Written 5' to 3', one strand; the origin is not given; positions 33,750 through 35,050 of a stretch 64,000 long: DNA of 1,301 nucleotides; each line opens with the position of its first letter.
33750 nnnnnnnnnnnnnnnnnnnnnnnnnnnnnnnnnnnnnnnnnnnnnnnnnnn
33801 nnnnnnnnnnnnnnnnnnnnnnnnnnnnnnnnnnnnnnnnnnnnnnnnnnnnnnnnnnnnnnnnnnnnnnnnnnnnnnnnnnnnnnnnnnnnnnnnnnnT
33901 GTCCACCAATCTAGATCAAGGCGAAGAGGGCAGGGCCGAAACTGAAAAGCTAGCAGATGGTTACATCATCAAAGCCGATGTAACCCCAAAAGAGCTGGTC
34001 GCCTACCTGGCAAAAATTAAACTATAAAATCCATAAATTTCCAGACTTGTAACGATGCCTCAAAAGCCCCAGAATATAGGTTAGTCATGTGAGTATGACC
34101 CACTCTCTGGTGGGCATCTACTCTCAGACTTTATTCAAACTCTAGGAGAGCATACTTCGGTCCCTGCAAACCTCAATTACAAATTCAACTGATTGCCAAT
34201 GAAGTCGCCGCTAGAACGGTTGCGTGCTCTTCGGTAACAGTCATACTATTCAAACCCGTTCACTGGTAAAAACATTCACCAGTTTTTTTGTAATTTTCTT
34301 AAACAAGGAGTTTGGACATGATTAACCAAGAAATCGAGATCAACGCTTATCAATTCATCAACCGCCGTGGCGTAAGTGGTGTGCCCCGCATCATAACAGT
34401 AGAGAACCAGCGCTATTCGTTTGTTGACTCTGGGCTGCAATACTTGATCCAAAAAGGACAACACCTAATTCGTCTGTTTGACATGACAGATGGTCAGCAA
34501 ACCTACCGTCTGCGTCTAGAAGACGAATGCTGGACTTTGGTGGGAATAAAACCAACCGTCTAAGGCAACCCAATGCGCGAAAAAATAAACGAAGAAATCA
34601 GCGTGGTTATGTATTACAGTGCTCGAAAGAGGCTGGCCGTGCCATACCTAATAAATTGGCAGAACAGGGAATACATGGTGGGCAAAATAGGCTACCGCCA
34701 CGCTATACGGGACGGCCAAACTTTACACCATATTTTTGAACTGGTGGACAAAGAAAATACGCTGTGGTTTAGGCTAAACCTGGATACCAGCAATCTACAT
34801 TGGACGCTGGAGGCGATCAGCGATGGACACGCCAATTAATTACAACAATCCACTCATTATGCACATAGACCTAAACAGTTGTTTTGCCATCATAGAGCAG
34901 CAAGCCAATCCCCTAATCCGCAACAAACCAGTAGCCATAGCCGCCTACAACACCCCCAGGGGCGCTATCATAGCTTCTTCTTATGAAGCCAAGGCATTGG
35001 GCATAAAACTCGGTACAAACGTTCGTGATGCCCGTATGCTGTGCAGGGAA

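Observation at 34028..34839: Structured ~205-nt element plus two paralogous mini-ORFs translationally coupled to dinB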

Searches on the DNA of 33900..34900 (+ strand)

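Call 3: search_rna_families(source=window, start=33900, end=34900, threshold=evalue, max_evalue=10, show_alignments=3)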
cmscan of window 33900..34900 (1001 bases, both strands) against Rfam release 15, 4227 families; matches with E-value up to 10: 1.
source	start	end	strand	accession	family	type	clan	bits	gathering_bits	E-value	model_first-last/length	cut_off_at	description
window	34318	34354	+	RF00617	cHP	Cis-reg;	CL00129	16.7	40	1.8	1-45/45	no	Flavivirus capsid hairpin cHP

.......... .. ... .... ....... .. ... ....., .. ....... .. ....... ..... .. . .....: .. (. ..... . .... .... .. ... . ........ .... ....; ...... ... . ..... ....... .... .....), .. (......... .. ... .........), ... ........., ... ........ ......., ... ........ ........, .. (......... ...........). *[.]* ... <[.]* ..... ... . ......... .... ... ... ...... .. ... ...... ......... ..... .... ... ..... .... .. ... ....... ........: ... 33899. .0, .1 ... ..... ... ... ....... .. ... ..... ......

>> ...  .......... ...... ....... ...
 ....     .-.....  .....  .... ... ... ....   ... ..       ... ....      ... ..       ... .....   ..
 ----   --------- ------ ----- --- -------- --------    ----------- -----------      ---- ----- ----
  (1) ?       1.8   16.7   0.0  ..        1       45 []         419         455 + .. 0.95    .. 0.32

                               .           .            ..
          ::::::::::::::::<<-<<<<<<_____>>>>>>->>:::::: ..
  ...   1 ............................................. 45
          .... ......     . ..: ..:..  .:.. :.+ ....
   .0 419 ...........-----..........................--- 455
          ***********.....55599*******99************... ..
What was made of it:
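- On Known RNA families (Rfam 15): Only a chance flavivirus cHP hit (E 1.8) in the window region (call 3).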

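Call 61: build_rna_model(alignment_id=A5, structure=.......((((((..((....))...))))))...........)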
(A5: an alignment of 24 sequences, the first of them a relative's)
Model R1 built from alignment A5 (24 sequences, 43 columns); structure: as given.
model positions 42; base pairs 8; branch points 0; effective number of sequences 24; information 0.923 bits per position. Calibrated on 0.2 Mb of random sequence (short: E-values are rough).
structure used (alignment columns):
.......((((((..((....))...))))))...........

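Call 62: search_with_rna_model(model_id=R1, sources=[window, L001, L002, L003, L004, L005, L006, L007, L008, L009, L010, L011, L012, L013, L014, L015, L016, L017, L018, L019, L020, L021, L022, L023, L024, L025, L026, L027, L028, L029, L030, L031, L032, L033, L034, L035, L036, L037, L038, L039, L040, L041, L042, L043, L044, L045, L046, L047, L048, L049, L050, L051, L052, L053, L054, L055, L056], max_evalue=5)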
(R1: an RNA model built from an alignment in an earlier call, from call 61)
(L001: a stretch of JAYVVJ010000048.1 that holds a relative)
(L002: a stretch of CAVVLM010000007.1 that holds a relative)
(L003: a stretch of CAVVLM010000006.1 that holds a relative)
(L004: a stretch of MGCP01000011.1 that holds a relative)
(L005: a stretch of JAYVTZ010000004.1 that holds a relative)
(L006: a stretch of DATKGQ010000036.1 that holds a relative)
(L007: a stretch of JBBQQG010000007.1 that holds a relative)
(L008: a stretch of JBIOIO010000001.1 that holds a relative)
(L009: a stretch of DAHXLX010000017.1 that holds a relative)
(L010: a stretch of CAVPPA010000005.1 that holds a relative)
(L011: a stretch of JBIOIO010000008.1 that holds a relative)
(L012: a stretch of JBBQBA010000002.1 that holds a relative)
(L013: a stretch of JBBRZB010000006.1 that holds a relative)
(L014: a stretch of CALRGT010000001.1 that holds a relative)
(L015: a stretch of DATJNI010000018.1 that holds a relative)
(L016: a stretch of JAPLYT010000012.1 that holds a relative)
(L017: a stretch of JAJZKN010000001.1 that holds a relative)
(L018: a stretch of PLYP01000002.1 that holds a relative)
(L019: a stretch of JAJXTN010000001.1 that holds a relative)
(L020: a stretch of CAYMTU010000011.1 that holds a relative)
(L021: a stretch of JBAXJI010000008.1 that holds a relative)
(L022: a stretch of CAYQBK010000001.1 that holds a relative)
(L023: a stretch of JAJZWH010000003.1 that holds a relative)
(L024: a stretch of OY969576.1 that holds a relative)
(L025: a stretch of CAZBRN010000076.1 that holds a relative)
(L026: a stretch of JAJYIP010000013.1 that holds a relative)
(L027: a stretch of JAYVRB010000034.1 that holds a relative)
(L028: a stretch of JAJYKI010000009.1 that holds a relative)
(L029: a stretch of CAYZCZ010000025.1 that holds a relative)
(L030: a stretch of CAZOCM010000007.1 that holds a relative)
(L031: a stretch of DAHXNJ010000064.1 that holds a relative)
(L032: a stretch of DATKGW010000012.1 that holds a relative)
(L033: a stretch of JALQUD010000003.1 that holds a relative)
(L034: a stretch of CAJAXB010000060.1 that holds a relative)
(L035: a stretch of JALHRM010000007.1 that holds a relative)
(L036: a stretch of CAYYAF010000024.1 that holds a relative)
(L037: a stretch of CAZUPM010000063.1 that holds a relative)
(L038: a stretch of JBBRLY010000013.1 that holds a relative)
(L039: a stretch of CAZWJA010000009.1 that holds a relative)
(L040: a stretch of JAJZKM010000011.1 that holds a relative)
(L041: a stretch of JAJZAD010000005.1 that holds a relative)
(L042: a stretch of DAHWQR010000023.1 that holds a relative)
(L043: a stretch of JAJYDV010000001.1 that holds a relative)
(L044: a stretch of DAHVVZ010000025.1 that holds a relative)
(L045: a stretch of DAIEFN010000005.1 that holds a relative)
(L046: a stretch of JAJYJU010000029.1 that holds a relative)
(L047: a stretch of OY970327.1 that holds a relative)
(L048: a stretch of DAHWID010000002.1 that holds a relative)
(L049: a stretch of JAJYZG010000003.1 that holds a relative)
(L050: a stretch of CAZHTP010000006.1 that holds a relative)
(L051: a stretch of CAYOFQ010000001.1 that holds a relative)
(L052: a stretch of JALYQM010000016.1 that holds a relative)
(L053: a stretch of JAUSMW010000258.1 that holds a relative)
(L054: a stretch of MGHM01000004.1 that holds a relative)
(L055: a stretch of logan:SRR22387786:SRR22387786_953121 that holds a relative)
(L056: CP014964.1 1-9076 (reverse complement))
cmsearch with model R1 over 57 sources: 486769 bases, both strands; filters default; matches with E-value up to 5: 35.
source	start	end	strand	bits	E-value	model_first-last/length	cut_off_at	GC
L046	3743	3784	+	52.3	1.4e-12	1-42/42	no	0.45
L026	3727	3768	+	51.1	3.4e-12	1-42/42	no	0.43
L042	3658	3699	+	50.3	6e-12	1-42/42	no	0.45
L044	3377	3418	+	50.3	6e-12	1-42/42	no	0.45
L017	3759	3800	+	49.8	8.3e-12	1-42/42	no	0.45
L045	3675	3716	+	49.7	9.2e-12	1-42/42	no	0.52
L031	3688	3729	+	48.7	1.9e-11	1-42/42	no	0.43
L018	3621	3662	+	48.1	2.8e-11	1-42/42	no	0.43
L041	3720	3761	+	47.9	3.4e-11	1-42/42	no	0.48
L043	3661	3702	+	47.8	3.5e-11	1-42/42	no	0.5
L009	3746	3787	+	47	6.4e-11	1-42/42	no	0.45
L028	964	1005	+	45.6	1.8e-10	1-42/42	no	0.48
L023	3743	3784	+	45.3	2.1e-10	1-42/42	no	0.38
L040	3776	3818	+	44.4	4.1e-10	1-42/42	no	0.42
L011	3231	3272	+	42.3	1.8e-09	1-42/42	no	0.48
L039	3248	3289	+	42.1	2.1e-09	1-42/42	no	0.55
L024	3186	3227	+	41.6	3e-09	1-42/42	no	0.52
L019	3395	3436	+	39.7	1.2e-08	1-42/42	no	0.45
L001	3542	3583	+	39.6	1.3e-08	1-42/42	no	0.38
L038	3554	3595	+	39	2e-08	1-42/42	no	0.52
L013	3436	3477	+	37.9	4.4e-08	1-42/42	no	0.45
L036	3583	3624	+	37.5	5.9e-08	1-42/42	no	0.52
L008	3518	3559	+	36.3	1.4e-07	1-42/42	no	0.48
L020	3052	3093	+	33.3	1.2e-06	1-42/42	no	0.5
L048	3779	3832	+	33.1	1.3e-06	1-42/42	no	0.31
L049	3783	3835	+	31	6.3e-06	1-42/42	no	0.34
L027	3441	3482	+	24.4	0.00072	1-42/42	no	0.43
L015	3820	3861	+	22.9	0.0022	1-42/42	no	0.24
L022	3736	3794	+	20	0.017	1-42/42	no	0.37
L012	6274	6331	-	18.4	0.054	1-42/42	no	0.41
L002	2259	2314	+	16.4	0.22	1-42/42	no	0.48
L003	2260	2315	+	16.4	0.22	1-42/42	no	0.48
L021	3765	3826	+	16.1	0.29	1-42/42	no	0.5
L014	3765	3826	+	16.1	0.29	1-42/42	no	0.47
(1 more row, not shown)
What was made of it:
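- There is a single copy in the 64-kb window (call 62).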

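Call 76: search_with_rna_model(model_id=R1, sources=[L058, L059, L060, L061, L062, L063, L064, L065, L066, L067, L068, L069, L070, L071, L072, L073, L074, L075, L076, L077, L078, L079, L080, L081, L082, L083, L084, L085, L086, L087, L088, L089, L090, L091, L092, L093, L094, L095, L096, L097, L098, L099, L100, L101, L102, L103, L104, L105, L106, L107, L108, L109, L110, L111, L112, L113, L114, L115, L116, L117, L118, L119, L120, L121, L122, L123, L124, L125, L126, L127, L128, L129, L130, L131, L132, L133, L134, L135, L136, L137, L138, L139, L140, L141, L142, L143, L144, L145, L146, L147, L148, L149, L150, L151, L152, L153, L154, L155, L156, L157], max_evalue=10)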
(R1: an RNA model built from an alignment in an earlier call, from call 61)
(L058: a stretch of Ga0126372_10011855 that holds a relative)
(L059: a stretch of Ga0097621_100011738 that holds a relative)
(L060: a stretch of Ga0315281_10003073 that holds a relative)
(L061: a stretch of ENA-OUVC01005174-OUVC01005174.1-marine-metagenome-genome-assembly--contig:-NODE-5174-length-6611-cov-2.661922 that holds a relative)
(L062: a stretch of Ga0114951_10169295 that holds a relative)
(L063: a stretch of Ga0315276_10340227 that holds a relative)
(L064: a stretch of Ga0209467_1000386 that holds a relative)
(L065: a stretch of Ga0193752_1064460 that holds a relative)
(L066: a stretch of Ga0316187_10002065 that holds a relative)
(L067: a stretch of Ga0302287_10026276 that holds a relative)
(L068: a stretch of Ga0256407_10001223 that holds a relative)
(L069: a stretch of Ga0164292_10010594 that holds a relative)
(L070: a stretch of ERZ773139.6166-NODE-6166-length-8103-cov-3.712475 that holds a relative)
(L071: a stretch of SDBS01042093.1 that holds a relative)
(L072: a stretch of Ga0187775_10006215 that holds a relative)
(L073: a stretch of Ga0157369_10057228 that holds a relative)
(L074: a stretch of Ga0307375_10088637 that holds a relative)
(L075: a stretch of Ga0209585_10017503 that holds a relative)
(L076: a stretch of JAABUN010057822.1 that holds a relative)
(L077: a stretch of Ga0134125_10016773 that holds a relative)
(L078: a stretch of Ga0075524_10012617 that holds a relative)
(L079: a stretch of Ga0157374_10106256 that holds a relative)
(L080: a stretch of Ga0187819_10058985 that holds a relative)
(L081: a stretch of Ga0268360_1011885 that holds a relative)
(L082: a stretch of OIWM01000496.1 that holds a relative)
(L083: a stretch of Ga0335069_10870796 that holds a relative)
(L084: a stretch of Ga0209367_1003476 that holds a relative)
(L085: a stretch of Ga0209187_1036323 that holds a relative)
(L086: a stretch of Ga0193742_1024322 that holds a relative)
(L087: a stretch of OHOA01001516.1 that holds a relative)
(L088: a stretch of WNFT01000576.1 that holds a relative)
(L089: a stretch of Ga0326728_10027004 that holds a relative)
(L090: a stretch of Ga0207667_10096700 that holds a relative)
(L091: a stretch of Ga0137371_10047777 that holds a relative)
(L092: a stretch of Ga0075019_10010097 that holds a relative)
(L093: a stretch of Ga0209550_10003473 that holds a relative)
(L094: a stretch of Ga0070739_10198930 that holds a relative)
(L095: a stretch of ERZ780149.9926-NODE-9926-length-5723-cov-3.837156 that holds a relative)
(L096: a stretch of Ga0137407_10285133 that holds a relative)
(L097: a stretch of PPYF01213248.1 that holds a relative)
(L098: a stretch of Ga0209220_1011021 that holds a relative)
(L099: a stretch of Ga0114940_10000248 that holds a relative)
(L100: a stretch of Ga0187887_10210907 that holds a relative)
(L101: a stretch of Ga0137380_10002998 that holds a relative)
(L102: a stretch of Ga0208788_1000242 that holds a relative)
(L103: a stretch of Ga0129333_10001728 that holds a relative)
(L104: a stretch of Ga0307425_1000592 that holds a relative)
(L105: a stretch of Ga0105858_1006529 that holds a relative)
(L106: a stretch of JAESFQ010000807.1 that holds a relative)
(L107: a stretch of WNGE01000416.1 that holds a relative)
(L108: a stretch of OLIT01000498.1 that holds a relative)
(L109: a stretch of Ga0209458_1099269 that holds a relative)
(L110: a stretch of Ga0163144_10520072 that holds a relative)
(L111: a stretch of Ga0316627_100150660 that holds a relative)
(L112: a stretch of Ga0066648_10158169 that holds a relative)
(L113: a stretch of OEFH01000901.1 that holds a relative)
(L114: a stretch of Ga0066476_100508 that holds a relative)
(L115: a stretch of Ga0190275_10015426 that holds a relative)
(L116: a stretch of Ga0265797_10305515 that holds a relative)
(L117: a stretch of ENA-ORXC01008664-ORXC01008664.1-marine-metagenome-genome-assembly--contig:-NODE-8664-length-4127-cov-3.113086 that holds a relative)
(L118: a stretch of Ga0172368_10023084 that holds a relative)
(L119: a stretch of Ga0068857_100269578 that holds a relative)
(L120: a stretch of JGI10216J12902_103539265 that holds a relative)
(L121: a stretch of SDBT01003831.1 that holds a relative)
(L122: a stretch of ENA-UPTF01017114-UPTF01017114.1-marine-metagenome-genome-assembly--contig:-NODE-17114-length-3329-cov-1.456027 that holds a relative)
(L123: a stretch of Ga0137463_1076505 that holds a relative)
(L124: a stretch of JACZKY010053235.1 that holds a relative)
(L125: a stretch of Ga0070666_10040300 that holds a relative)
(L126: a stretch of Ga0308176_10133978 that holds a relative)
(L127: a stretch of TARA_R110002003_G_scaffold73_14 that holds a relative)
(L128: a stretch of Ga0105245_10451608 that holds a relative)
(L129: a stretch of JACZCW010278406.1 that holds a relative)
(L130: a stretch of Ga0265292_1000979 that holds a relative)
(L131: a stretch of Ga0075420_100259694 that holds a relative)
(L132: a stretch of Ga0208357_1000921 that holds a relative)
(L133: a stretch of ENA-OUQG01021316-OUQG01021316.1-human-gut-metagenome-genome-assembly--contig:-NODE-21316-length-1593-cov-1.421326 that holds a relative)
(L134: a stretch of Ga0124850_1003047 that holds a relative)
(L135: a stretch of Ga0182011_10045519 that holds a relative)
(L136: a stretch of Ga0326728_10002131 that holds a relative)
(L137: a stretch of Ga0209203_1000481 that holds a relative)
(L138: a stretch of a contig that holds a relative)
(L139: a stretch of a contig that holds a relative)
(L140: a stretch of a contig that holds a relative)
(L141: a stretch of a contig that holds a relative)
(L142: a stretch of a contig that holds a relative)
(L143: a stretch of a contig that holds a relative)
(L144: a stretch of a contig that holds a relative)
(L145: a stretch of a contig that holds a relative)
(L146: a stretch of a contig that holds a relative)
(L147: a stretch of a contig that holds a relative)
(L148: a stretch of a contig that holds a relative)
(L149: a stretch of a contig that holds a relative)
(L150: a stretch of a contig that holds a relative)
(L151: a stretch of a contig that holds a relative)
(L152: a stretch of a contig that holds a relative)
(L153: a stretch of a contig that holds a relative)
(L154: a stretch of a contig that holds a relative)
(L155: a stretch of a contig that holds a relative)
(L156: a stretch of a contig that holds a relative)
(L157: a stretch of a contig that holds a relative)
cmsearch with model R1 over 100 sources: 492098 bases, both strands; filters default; matches with E-value up to 10: 103.
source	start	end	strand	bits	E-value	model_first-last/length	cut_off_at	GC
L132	5019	5060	-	51.4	2.8e-12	1-42/42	no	0.4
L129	475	516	-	49.6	1e-11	1-42/42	no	0.45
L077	5770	5811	+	43.4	8.7e-10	1-42/42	no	0.45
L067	795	836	-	43.1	1e-09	1-42/42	no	0.48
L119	883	924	+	42.9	1.2e-09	1-42/42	no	0.52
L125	516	557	-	42.2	2.1e-09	1-42/42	no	0.55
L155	2103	2144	+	41.9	2.6e-09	1-42/42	no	0.45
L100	1033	1074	-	41.5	3.4e-09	1-42/42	no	0.4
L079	800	841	-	40.4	7.4e-09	1-42/42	no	0.52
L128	160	201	-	39.8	1.1e-08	1-42/42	no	0.55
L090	2548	2589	-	39.1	1.8e-08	1-42/42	no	0.43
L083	799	840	+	38.9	2.1e-08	1-42/42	no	0.43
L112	243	284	-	38.8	2.4e-08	1-42/42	no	0.5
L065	402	443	+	37.5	6.1e-08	1-42/42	no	0.52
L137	440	481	-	36.7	1.1e-07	1-42/42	no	0.5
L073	2029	2070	-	36.6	1.1e-07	1-42/42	no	0.55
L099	1421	1462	-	35.9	1.8e-07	1-42/42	no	0.45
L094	53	94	+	35.8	2.1e-07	1-42/42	no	0.57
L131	873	913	-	33.2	1.3e-06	1-42/42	no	0.56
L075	2261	2302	+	29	2.7e-05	1-42/42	no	0.5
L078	1623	1664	+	29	2.7e-05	1-42/42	no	0.5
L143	160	184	+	26.6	0.00015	8-32/42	no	0.48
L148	1295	1322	-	25.3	0.00039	8-35/42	no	0.68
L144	1030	1071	+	24.6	0.00065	1-42/42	no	0.64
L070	2459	2480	-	23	0.002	9-30/42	no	0.55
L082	1115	1136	-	23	0.002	9-30/42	no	0.55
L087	5550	5571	+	23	0.002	9-30/42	no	0.55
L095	2524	2545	+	23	0.002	9-30/42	no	0.55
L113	5598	5619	+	23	0.002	9-30/42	no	0.55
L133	1297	1318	+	23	0.002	9-30/42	no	0.55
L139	1846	1867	+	23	0.002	9-30/42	no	0.55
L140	816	837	-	23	0.002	9-30/42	no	0.55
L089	8036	8061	-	23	0.002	8-33/42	no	0.58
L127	500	538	+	22.9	0.0022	1-42/42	no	0.59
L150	673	714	-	22.5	0.0028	1-42/42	no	0.5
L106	5022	5039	+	22.2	0.0036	11-28/42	no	0.61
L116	481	498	+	22.2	0.0036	11-28/42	no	0.61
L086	1678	1695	-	22.1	0.0038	11-28/42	no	0.56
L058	3141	3158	-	21.9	0.0045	11-28/42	no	0.67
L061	2998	3015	+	21.9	0.0045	11-28/42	no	0.67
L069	3473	3490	+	21.9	0.0045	11-28/42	no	0.67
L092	4588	4605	+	21.9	0.0045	11-28/42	no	0.67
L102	1635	1652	-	21.9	0.0045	11-28/42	no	0.67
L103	3037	3054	-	21.9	0.0045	11-28/42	no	0.67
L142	7485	7502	-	21.9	0.0045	11-28/42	no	0.67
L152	1989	2006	-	21.9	0.0045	11-28/42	no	0.67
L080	2129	2146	+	21.9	0.0045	11-28/42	no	0.67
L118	334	351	-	21.9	0.0045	11-28/42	no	0.67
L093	905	937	-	21.6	0.0054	8-40/42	no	0.52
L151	1536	1568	-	21.6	0.0054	8-40/42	no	0.52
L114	6475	6505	-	21.5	0.0061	8-38/42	no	0.48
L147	2357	2387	+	21.5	0.0061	8-38/42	no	0.48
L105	1117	1134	+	21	0.0083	11-28/42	no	0.61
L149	1500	1517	-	21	0.0083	11-28/42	no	0.61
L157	6193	6212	+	21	0.0084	10-29/42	no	0.7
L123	163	188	+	20.9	0.0093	8-33/42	no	0.65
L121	8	27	-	20.6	0.011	10-29/42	no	0.55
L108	11872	11891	-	19.6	0.022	10-29/42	no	0.6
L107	1892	1907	+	19.6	0.023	12-27/42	no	0.56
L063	1474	1489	-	19.6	0.023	12-27/42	no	0.56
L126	155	170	+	19.6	0.023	12-27/42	no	0.56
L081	549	566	+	19.2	0.03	11-28/42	no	0.67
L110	646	663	+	19.2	0.03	11-28/42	no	0.67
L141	486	503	+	19.2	0.03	11-28/42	no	0.67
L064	8269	8286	-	19.2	0.03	11-28/42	no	0.67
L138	1735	1752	+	19.2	0.03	11-28/42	no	0.67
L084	1495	1536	+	19.1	0.034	1-42/42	no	0.5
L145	2003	2044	-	19.1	0.034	1-42/42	no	0.5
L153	104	119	+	18.9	0.039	12-27/42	no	0.56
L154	221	236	+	18.9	0.039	12-27/42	no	0.56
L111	1454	1469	+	18.8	0.041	12-27/42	no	0.5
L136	3725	3740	+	18.8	0.041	12-27/42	no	0.5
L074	155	179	+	18.7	0.043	8-32/42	no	0.64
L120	768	783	-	18.5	0.049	12-27/42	no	0.62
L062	241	256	+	18.5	0.049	12-27/42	no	0.62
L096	1360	1375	+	18.5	0.049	12-27/42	no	0.62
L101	14463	14478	+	18.5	0.049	12-27/42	no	0.62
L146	2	17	-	18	0.072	12-27/42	no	0.5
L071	774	789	+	17.7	0.09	12-27/42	no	0.56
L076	28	43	-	17.7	0.09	12-27/42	no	0.56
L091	472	487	+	17.7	0.09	12-27/42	no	0.56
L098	842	857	-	17.7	0.09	12-27/42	no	0.56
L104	11000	11015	-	17.7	0.09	12-27/42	no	0.56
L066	1307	1345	+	16.3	0.25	1-42/42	no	0.51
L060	5356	5373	+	16.3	0.25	11-28/42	no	0.61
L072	2874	2891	-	16.3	0.25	11-28/42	no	0.61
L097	1871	1888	-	16.3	0.25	11-28/42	no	0.61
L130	9074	9091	-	16.3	0.25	11-28/42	no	0.61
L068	10561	10576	-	15.9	0.33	12-27/42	no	0.62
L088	1087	1102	-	15.9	0.33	12-27/42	no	0.62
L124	2228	2243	+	15.9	0.33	12-27/42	no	0.62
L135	1032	1047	+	15.9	0.33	12-27/42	no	0.62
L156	38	53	-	15.1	0.6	12-27/42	no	0.56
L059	596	611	-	15.1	0.6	12-27/42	no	0.56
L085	1761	1776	-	15.1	0.6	12-27/42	no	0.56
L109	1076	1091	+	15.1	0.6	12-27/42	no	0.56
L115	3458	3473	+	15.1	0.6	12-27/42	no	0.56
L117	3851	3866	+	15.1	0.6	12-27/42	no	0.56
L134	3698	3713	+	15.1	0.6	12-27/42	no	0.56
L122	1241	1256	+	15.1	0.6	12-27/42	no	0.56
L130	4150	4184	+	13.9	1.4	1-42/42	no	0.43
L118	2263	2313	+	12.9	2.8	1-42/42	no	0.51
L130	2248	2287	-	11.4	8.5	1-42/42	no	0.6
